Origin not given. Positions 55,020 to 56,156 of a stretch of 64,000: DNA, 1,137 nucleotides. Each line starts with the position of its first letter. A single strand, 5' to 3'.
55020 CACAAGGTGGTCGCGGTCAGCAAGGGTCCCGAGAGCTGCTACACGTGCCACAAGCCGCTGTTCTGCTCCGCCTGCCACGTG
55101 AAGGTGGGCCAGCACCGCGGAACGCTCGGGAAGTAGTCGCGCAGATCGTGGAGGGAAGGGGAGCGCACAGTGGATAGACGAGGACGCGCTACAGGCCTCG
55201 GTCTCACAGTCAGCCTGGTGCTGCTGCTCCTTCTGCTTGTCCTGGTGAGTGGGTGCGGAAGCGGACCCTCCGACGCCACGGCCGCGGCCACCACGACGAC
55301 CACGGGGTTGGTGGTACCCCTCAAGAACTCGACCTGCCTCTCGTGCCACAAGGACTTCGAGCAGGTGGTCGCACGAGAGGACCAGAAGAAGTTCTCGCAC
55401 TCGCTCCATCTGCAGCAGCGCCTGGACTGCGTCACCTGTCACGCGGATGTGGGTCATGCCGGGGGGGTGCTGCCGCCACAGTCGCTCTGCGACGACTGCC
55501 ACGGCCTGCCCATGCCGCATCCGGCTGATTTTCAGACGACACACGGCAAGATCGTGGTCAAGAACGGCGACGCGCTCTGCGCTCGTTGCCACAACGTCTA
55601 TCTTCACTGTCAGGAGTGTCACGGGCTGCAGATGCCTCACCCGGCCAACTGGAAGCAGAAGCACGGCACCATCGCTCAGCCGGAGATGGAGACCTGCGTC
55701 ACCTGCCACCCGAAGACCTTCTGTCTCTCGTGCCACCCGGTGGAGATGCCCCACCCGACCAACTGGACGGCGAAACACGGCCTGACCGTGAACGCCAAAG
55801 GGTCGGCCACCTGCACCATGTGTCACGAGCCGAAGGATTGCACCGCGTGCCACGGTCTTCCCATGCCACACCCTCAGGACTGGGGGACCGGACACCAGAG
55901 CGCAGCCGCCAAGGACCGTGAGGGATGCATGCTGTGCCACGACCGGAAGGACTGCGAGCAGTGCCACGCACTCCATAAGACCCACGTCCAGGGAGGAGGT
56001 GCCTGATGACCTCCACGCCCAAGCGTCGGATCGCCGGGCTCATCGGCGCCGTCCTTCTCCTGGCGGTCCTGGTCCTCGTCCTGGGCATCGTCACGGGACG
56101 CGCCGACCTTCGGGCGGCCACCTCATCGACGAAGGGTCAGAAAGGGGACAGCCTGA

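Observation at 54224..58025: Repeated dihaem unit CxxCH-x4-7-CxxCH-x3-MPHP-x2-W-x3-H builds the C-terminal halves of cytochromes B, G, H, I and J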

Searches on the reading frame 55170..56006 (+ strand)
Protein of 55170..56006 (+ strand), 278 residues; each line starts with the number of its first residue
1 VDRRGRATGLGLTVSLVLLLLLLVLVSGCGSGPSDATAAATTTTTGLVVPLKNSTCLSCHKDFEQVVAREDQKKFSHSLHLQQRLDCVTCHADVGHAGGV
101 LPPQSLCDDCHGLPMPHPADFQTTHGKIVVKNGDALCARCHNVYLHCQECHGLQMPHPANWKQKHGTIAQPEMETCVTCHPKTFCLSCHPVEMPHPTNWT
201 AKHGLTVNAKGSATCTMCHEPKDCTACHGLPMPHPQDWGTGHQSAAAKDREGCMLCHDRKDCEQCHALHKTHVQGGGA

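Call 4: search_protein_families(library=pfam, proteins=[window:55170-56006:+], max_evalue=0.1)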
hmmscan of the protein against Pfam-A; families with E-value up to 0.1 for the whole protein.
window:55170-56006:+ (278 aa): 5 families
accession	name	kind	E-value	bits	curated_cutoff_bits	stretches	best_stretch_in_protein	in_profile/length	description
PF09699.15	Paired_CXXCH_1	-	5.6e-08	32.8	20.6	1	185-222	9-39/41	Doubled CXXCH motif (Paired_CXXCH_1)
PF14522.11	Cytochrome_C7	-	2e-07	31.2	24.8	2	74-142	2-67/67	Cytochrome c7 and related cytochrome c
PF14537.11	Cytochrom_c3_2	-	4.7e-07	30.6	25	1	51-111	24-78/79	Cytochrome c3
PF22113.1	Mtrc-MtrF_II-IV_dom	-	8.5e-06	25.8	30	1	39-93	106-165/176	Outer membrane cytochrome MtrC/MtrF-like, domains II/IV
PF03264.19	Cytochrom_NNT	-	0.00028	21.1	24.1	1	52-97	124-170/174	NapC/NirT cytochrome c family, N-terminal region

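Call 5: search_protein_families(library=ncbifam, proteins=[window:55170-56006:+], max_evalue=0.1)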
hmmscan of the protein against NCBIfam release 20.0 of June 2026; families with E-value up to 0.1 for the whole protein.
window:55170-56006:+ (278 aa): 3 families
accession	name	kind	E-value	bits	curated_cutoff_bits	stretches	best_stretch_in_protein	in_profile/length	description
TIGR03508.1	decahem_SO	subfamily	3.2e-05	23.5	192.2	1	46-143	63-152/258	DmsE family decaheme c-type cytochrome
NF041198.1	UshA_like_PCGU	equivalog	0.0072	15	275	1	146-181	474-509/519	UshA-like (seleno)protein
NF058595.1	invert_tail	domain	0.018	15.4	37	1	10-46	53-89/113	lipo-invert putative C-terminal anchoring domain-containing protein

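Call 8: find_homologous_proteins(query=window:55170-56006:+, max_evalue=0.001)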
Query window:55170-56006:+ (278 aa): 264 proteins with E <= 0.001 among 8000 candidates; the best 120 are listed.
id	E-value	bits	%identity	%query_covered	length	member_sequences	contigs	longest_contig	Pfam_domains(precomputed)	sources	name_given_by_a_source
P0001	1.4e-158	545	81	100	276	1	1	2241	PF09699.16,PF14537.12,PF14522.12,PF22113.2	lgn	-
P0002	7.8e-129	447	72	86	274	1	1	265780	PF09699.16,PF14537.12,PF14522.12,PF22113.2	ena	-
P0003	2.6e-122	426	65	100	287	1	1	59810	PF14537.12,PF14522.12,PF22113.2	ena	-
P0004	5.8e-109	382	59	91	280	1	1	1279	PF14537.12,PF14522.12,PF22113.2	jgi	jgi:hypothetical protein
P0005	5.4e-108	379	60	90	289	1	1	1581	PF14537.12,PF14522.12,PF22113.2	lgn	-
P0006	5.8e-107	376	60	90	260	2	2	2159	PF14537.12,PF14522.12,PF22113.2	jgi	jgi:hypothetical protein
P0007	2.3e-106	374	59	92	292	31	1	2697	PF14537.12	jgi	jgi:Cytochrome c3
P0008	3.4e-105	370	58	95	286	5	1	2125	PF14537.12,PF14522.12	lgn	-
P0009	5.4e-105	369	59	90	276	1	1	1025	PF09699.16,PF14537.12,PF14522.12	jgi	jgi:Cytochrome c3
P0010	1.5e-104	368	57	99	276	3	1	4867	PF14537.12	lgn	-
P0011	2.9e-104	367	59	100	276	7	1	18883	-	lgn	-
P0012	6.8e-104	366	55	100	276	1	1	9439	PF14537.12,PF14522.12,PF22113.2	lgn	-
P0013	8.0e-104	365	56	100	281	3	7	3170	PF14537.12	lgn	-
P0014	1.6e-102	361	58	94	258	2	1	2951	PF14537.12,PF14522.12,PF22113.2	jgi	jgi:hypothetical protein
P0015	2.5e-102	360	59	90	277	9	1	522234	PF14537.12,PF22113.2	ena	-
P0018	3.7e-101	357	62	87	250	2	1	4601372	PF09699.16,PF14537.12,PF14522.12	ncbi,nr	ncbi:MAG: cytochrome c3 family protein [Thermoleophilia bacterium]|nr:cytochrome c3 family protein [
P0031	5.7e-73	264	36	82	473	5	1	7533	PF09699.16,PF03264.20,PF14522.12,PF22113.2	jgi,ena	-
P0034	3.1e-54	202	35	73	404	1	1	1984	PF09699.16,PF14537.12,PF03264.20,PF14522.12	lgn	-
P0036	2.4e-49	186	34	78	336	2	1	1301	PF09699.16,PF14522.12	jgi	jgi:hypothetical protein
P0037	1.6e-45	174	41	66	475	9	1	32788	PF09699.16,PF03264.20,PF14522.12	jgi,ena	-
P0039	1.2e-42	165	36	77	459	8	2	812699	PF09699.16,PF14537.12,PF03264.20,PF14522.12,PF22113.2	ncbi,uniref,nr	ncbi:NapC/NirT family cytochrome c [Carboxydothermus ferrireducens]|uniref:Nitrate/TMAO reductase-li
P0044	2.7e-39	153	36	83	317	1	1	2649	PF09699.16,PF14537.12,PF14522.12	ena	-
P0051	1.4e-36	145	35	76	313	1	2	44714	PF09699.16,PF14522.12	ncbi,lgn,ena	-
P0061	6.8e-33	132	36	75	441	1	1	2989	PF09699.16,PF03264.20,PF14522.12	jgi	-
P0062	2.1e-31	128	39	55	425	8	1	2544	PF09699.16,PF14537.12,PF03264.20,PF14522.12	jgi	jgi:nitrate/TMAO reductase-like tetraheme cytochrome c subunit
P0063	2.7e-31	127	39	62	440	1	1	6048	PF09699.16,PF03264.20,PF14522.12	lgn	-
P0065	2.1e-30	124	40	55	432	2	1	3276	PF09699.16,PF14537.12,PF03264.20,PF14522.12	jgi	jgi:nitrate/TMAO reductase-like tetraheme cytochrome c subunit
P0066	2.4e-30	124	40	55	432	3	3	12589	PF09699.16,PF14537.12,PF03264.20,PF14522.12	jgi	jgi:nitrate/TMAO reductase-like tetraheme cytochrome c subunit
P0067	4.7e-30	123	33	86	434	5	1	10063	PF09699.16,PF14537.12,PF03264.20,PF14522.12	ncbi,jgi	-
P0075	7.4e-26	109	33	73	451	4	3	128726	PF09699.16,PF03264.20,PF14522.12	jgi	jgi:hypothetical protein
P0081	6.3e-21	93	33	85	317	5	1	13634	PF09699.16,PF14537.12,PF14522.12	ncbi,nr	ncbi:MAG: cytochrome c3 family protein [Coriobacteriia bacterium]|nr:cytochrome c3 family protein [C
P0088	6.6e-20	90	31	79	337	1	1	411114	PF09699.16,PF14537.12,PF14522.12,PF22113.2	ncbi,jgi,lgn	ncbi:MAG TPA: hypothetical protein VGK02_09380 [Candidatus Aquicultor sp.]|jgi:hypothetical protein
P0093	2.8e-19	88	30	74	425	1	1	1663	PF09699.16,PF14537.12,PF02085.22,PF14522.12,PF22113.2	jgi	-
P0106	1.0e-17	83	33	81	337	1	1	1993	PF09699.16,PF14537.12,PF03264.20,PF14522.12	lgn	-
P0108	1.1e-17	82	30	93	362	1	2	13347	PF09699.16,PF14537.12,PF14522.12,PF22113.2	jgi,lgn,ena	-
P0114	4.8e-17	80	30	96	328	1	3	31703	PF09699.16,PF14522.12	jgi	jgi:hypothetical protein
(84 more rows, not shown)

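Call 9: search_solved_structures(query=window:55170-56006:+, max_evalue=1, show_alignments=3)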
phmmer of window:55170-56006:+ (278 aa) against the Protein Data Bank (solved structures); distinct sequences matched with E-value up to 1: 4.
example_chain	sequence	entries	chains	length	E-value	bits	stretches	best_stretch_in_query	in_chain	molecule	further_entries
6lod_A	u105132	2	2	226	1.6e-05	27.7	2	73-112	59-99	MULTIHEME_CYTC domain-containing protein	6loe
8k9e_A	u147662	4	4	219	5.4e-05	26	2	74-114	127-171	Cytochrome c7-like domain-containing protein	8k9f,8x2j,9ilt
6f0k_A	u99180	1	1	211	0.0009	22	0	69-114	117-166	Cytochrome c family protein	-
9bxu_I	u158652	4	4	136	0.92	12.1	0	179-257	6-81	ATP synthase F1 subunit epsilon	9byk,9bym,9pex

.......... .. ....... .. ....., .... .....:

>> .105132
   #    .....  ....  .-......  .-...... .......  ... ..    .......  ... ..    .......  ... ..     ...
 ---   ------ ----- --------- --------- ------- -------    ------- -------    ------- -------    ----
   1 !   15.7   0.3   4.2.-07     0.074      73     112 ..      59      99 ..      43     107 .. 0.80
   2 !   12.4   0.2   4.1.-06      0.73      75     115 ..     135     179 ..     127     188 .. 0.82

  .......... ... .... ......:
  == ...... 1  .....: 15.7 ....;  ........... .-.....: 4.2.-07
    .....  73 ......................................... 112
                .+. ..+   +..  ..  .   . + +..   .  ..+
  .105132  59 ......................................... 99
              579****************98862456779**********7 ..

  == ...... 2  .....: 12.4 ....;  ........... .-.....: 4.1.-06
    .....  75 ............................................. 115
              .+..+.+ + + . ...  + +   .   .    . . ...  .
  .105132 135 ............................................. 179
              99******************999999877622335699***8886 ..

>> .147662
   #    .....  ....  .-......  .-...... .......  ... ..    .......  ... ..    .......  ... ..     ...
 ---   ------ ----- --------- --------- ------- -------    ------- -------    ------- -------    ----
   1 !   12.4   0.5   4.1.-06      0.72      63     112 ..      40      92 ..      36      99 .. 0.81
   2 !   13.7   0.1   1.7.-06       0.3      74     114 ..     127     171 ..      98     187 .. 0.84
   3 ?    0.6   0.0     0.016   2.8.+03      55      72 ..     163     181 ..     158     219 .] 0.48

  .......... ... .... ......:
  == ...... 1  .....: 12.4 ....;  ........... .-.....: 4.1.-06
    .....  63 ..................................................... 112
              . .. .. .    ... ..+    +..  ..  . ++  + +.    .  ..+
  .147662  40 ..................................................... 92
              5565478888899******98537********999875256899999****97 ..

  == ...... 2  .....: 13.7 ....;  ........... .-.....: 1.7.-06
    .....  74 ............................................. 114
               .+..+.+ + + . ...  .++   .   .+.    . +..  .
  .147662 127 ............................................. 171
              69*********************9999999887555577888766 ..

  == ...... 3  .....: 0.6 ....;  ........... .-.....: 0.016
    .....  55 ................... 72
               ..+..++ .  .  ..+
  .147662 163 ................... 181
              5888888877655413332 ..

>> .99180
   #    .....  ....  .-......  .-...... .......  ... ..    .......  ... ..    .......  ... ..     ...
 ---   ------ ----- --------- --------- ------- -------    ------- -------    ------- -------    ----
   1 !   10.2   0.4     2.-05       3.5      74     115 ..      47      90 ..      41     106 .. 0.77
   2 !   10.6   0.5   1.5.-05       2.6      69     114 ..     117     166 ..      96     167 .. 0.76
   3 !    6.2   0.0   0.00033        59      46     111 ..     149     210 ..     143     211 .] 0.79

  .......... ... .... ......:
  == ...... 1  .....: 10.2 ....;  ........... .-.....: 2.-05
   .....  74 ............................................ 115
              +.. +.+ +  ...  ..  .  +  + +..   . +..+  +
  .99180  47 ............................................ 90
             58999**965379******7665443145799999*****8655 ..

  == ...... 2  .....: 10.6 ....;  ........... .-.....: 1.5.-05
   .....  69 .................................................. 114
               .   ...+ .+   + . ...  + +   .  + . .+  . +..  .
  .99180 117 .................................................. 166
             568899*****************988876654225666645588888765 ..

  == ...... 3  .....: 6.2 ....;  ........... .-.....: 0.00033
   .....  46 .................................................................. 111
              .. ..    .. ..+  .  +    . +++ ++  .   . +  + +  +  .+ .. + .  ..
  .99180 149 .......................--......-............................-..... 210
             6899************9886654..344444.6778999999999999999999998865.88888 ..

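Call 24: predict_structure(alignment_id=A1)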
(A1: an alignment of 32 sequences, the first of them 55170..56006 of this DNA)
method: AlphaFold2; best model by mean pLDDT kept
length: 278 residues; sequences in the alignment: 32
mean_pLDDT: 66.4   pTM: 0.39
mean pLDDT of the five models: 66.4, 65.8, 65.3, 61.2, 54.9
residues with pLDDT >= 90: 5; 70-90: 118; 50-70: 106; < 50: 49
segments of 3 or more residues with pLDDT < 50: 1-3, 30-38, 144-174, 275-278
pLDDT, mean of each block of 10 residues (from residue 1): 50 77 70 47 63 88 89 82 82 67 79 78 72 67 43 40 39 52 63 65 63 63 63 76 83 71 76 49
secondary structure, 60 per line:
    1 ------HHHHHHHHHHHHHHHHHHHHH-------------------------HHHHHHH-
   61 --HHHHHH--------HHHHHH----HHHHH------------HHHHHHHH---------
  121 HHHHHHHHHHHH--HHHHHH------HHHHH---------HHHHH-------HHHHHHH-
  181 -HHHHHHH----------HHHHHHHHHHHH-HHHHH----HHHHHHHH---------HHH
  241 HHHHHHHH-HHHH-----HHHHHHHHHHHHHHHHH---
elements in order: H7-27 H53-59 H63-68 H77-82 H87-91 H104-111 H121-132 H135-140 H147-151 H161-165 H173-179 H182-188 H199-210 H212-216 H221-228 H238-248 H250-253 H259-275

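Call 28: fold_search(model_id=the predicted structure, library=pdb)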
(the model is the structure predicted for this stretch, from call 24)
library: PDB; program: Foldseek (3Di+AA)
matches with E <= 10: 2; with E <= 0.001: 0
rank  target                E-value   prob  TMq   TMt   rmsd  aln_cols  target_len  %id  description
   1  9y9z_63               2.3e+00  0.01  0.07  0.04  39.2       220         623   15  Cryo-EM structure of conoid fiber from Toxoplasma gondii (24-nm repeat) (released 2025-12-03)
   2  5zx3_F                8.0e+00  0.01  0.09  0.13  19.5       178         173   16  Mycobacterium tuberculosis RNA polymerase holoenzyme with ECF sigma factor sigma H (released 2019-03-20)

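Call 32: search_protein_families(library=pfam, proteins=[P0039], max_evalue=0.01)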
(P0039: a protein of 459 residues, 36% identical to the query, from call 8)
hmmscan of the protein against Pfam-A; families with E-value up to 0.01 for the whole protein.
P0039 (459 aa): 7 families
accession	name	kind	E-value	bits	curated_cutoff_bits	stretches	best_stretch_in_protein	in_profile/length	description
PF14522.11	Cytochrome_C7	-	5.6e-19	68.2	24.8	4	119-161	2-52/67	Cytochrome c7 and related cytochrome c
PF03264.19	Cytochrom_NNT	-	4.6e-13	49.7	24.1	1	6-146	12-173/174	NapC/NirT cytochrome c family, N-terminal region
PF14537.11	Cytochrom_c3_2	-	4.4e-11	43.5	25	1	152-219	8-79/79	Cytochrome c3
PF09699.15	Paired_CXXCH_1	-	2.3e-10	40.4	20.6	2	413-451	7-39/41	Doubled CXXCH motif (Paired_CXXCH_1)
PF22113.1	Mtrc-MtrF_II-IV_dom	-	2.9e-10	40.4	30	0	211-374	6-166/176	Outer membrane cytochrome MtrC/MtrF-like, domains II/IV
PF02085.21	Cytochrom_CIII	-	0.00029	21.6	22.9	0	26-62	42-84/101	Class III cytochrome C family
PF12773.13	DZR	-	0.0073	16.9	27.3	0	359-386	7-37/45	Double zinc ribbon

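Call 34: find_encoding_contigs(protein=P0018, flank=10000, max_places=2)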
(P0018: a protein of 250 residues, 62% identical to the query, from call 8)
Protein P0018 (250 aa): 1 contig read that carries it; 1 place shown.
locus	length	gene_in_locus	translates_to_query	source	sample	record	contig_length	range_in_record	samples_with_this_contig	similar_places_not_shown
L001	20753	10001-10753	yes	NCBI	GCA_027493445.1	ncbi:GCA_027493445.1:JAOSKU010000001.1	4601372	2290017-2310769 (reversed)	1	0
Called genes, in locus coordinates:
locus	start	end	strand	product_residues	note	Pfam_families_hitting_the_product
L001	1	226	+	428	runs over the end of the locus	PF03264:Cytochrom_NNT, PF14522:Cytochrome_C7 (weak)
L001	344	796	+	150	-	PF00355:Rieske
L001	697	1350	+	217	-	PF00033:Cytochrome_B, PF14358:DUF4405 (weak), PF13631:Cytochrom_B_N_2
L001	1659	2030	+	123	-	PF00032:Cytochrom_B_C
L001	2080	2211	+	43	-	-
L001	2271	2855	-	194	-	-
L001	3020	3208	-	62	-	-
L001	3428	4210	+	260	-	PF03264:Cytochrom_NNT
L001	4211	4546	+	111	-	PF03264:Cytochrom_NNT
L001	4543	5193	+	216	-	PF03264:Cytochrom_NNT (faint), PF09699:Paired_CXXCH_1 (faint), PF14522:Cytochrome_C7 (faint), PF14537:Cytochrom_c3_2 (faint), PF22113:Mtrc-MtrF_II-IV_dom (faint)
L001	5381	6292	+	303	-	PF03264:Cytochrom_NNT (faint), PF09699:Paired_CXXCH_1 (faint), PF14522:Cytochrome_C7 (faint), PF14537:Cytochrom_c3_2 (faint), PF22113:Mtrc-MtrF_II-IV_dom (faint)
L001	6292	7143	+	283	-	PF01292:Ni_hydr_CYTB (weak)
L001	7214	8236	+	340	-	PF14522:Cytochrome_C7 (faint), PF14537:Cytochrom_c3_2 (faint), PF22113:Mtrc-MtrF_II-IV_dom (faint), PF02085:Cytochrom_CIII (faint)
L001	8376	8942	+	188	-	-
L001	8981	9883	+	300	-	PF14522:Cytochrome_C7 (faint), PF22113:Mtrc-MtrF_II-IV_dom (faint), PF14537:Cytochrom_c3_2 (faint)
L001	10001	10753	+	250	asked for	PF14522:Cytochrome_C7 (faint), PF14537:Cytochrom_c3_2 (weak), PF09699:Paired_CXXCH_1 (faint)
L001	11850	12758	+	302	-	PF09699:Paired_CXXCH_1 (faint), PF14522:Cytochrome_C7 (weak)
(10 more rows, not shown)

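Call 35: find_encoding_contigs(protein=P0002, flank=10000, max_places=2)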
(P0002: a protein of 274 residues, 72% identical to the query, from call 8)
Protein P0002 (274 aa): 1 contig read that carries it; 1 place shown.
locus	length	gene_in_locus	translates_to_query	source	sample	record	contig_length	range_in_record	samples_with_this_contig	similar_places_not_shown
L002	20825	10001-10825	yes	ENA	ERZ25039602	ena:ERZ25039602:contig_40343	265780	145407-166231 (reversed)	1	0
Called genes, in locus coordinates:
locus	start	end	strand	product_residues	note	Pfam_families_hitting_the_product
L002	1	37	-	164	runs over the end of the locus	-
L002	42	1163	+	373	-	PF00877:NLPC_P60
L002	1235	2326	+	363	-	PF13638:PIN_4, PF24575:TPR_Slam (weak), PF13424:TPR_12, PF13432:TPR_16, PF14559:TPR_19 (weak), PF13431:TPR_17 (weak), PF13432:TPR_16 (weak), PF13414:TPR_11 (weak), +7 more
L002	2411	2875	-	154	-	-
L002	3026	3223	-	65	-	-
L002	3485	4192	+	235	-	PF03264:Cytochrom_NNT, PF14522:Cytochrome_C7 (weak)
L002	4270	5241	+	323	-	PF03264:Cytochrom_NNT, PF14537:Cytochrom_c3_2 (faint), PF14522:Cytochrome_C7 (weak)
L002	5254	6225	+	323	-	PF22113:Mtrc-MtrF_II-IV_dom (faint), PF14522:Cytochrome_C7 (faint), PF14537:Cytochrom_c3_2 (faint), PF03264:Cytochrom_NNT (faint), PF09699:Paired_CXXCH_1 (faint)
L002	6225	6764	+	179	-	-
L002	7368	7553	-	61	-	-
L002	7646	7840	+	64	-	-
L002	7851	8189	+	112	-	-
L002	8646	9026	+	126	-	-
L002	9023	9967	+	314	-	PF14522:Cytochrome_C7 (faint), PF22113:Mtrc-MtrF_II-IV_dom (faint), PF14537:Cytochrom_c3_2 (faint)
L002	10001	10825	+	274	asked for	PF09699:Paired_CXXCH_1 (faint), PF22113:Mtrc-MtrF_II-IV_dom (faint), PF14522:Cytochrome_C7 (faint), PF14537:Cytochrom_c3_2 (weak)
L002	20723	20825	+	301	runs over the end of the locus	PF22113:Mtrc-MtrF_II-IV_dom (faint), PF09699:Paired_CXXCH_1 (faint)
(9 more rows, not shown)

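Call 51: find_related_loci(query=A1, collection=genome_contigs, flank=8000)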
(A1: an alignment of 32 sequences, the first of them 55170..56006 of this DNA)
Query A1 (278 aa) in genome_contigs; peptide patterns used: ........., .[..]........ (x = any residue, [..] = any of these).
79 stretches matched a pattern; 63 encode a relative of the query (tblastn E <= 1e-3); 62 distinct loci.
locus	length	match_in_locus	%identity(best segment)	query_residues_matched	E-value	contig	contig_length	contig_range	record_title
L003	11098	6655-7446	57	16-278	2e-104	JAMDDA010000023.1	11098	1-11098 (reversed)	MAG: Actinomycetota bacterium isolate FK_Sedi_B_Bin.154 NODE_24185_length_11098_cov_1.47744, whole genome shotgun sequen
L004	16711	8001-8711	62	36-272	2e-99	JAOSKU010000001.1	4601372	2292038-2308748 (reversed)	MAG: Thermoleophilia bacterium isolate FR_37 FR-Thermoleophilia-1_s1, whole genome shotgun sequence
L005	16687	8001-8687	62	49-277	4e-99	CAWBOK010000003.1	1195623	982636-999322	MAG: uncultured Actinomycetota bacterium isolate MFD04716.bin.2.61 genome assembly, contig: contig_16924, whole genome s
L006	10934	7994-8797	58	32-272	1e-94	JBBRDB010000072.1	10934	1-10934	MAG: Thermoleophilia bacterium isolate Co_metawrap_2432 Cmw_2432_k141_25598897_length_10934_cov_11.0000, whole genome sh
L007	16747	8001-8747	53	28-276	7e-93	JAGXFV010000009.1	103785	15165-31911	MAG: Actinomycetes bacterium isolate LH_M23 k141_212217, whole genome shotgun sequence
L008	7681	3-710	58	44-278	8e-92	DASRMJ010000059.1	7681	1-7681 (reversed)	MAG TPA_asm: Thermoleophilia bacterium isolate SMAG_U10212 k141_148530, whole genome shotgun sequence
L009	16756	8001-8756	52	25-276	4e-90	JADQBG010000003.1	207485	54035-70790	MAG: Actinomycetota bacterium isolate Soudan_30 NODE_35_length_207485_cov_15.690021, whole genome shotgun sequence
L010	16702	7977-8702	54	38-277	1e-83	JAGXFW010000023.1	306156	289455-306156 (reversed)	MAG: Actinomycetes bacterium isolate LH_M24 k141_1153702, whole genome shotgun sequence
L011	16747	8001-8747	51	31-277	8e-83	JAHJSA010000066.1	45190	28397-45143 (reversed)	MAG: Actinomycetota bacterium isolate OS_PC_MetaG.mb.176 OS_PC_MetaG.mb.176_k141_575002, whole genome shotgun sequence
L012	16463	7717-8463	58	29-277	2e-100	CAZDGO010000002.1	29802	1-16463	MAG TPA_asm: uncultured Gaiellales bacterium isolate SRP136066_co1_96 genome assembly, contig: NODE_1258_length_29802_co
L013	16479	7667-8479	55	6-278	2e-96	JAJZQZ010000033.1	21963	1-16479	MAG: Actinomycetes bacterium isolate SKS1.bin6 NODE_4183_length_21963_cov_1.768547, whole genome shotgun sequence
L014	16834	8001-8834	37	39-275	8e-37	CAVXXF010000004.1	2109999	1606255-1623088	MAG: uncultured Thermoleophilia bacterium isolate MFD04716.bin.1.399 genome assembly, contig: contig_6113, whole genome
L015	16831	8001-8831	34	40-272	1e-33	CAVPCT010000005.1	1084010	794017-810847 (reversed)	MAG: uncultured Thermoleophilia bacterium isolate MFD00032.bin.2.59 genome assembly, contig: contig_42839, whole genome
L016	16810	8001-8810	36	47-272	2e-33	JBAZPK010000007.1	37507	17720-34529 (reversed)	MAG: Thermoleophilia bacterium isolate SO_2017_SWC_28 scaffold_958_c1_LP-4_2017, whole genome shotgun sequence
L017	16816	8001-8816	35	47-272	7e-33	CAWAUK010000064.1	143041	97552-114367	MAG: uncultured Thermoleophilia bacterium isolate MFD02134.bin.3.466 genome assembly, contig: contig_79158, whole genome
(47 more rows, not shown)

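Call 52: predict_structure(alignment_id=A3)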
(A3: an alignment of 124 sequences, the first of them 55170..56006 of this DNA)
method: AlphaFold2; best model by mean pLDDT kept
length: 278 residues; sequences in the alignment: 124
mean_pLDDT: 83.0   pTM: 0.50
mean pLDDT of the five models: 83.0, 82.2, 81.1, 74.6, 72.7
residues with pLDDT >= 90: 111; 70-90: 122; 50-70: 29; < 50: 16
segments of 3 or more residues with pLDDT < 50: 1-6, 37-43
pLDDT, mean of each block of 10 residues (from residue 1): 48 80 73 50 60 93 95 91 91 71 88 88 90 86 80 84 90 90 93 92 90 91 88 87 92 88 88 60
secondary structure, 60 per line:
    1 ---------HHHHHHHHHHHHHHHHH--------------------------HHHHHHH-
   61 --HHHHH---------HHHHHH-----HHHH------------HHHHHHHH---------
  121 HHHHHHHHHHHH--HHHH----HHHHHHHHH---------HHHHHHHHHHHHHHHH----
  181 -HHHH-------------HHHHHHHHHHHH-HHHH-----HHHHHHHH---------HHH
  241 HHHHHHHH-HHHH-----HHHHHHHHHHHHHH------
elements in order: H10-26 H53-59 H63-67 H77-82 H88-91 H104-111 H121-132 H135-138 H143-151 H161-176 H182-185 H199-210 H212-215 H221-228 H238-248 H250-253 H259-272
